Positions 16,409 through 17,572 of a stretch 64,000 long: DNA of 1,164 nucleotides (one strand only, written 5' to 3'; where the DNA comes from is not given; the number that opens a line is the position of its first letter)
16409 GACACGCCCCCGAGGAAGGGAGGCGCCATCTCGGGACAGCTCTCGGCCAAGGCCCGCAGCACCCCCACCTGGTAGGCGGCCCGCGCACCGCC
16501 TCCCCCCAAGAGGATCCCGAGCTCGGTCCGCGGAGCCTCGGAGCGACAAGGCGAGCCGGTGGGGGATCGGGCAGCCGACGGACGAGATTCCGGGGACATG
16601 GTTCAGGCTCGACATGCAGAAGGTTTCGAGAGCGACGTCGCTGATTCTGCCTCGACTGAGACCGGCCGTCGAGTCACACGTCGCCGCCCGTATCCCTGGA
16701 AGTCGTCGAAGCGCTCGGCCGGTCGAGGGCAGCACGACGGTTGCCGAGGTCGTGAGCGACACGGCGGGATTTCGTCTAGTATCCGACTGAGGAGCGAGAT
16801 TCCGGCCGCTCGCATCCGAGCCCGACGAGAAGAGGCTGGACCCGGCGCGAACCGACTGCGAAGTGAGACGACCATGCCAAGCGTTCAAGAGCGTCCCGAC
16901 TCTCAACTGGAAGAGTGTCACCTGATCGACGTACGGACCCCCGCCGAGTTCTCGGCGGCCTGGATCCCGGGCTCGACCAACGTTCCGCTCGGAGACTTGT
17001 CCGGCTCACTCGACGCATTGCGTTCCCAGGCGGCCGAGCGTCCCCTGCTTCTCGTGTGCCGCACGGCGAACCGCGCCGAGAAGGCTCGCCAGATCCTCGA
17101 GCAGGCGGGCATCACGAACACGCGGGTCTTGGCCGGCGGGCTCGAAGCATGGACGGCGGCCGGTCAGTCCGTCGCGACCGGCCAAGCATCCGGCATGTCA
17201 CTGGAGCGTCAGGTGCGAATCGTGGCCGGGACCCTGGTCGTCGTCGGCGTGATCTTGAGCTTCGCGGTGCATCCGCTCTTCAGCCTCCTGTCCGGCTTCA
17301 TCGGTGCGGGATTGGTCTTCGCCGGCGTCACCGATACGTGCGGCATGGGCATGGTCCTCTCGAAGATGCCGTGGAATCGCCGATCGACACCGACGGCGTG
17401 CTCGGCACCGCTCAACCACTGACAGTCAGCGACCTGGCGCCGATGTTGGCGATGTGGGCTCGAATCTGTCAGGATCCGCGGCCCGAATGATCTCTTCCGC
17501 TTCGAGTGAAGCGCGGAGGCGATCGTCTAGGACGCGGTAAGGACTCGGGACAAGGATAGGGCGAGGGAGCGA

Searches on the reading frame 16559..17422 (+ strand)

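Call 41: search_protein_families(library=pfam, proteins=[window:16559-17422:+], max_evalue=0.0001)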
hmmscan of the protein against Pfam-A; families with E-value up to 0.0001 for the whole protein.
window:16559-17422:+ (287 aa): 2 families
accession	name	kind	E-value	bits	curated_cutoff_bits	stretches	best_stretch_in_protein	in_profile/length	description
PF00581.25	Rhodanese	-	2.7e-16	60.3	22.2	1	118-201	10-102/102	Rhodanese-like domain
PF11127.14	YgaP-like_TM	-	1.1e-09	38.8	25.3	1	214-268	7-59/66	Inner membrane protein YgaP-like, transmembrane domain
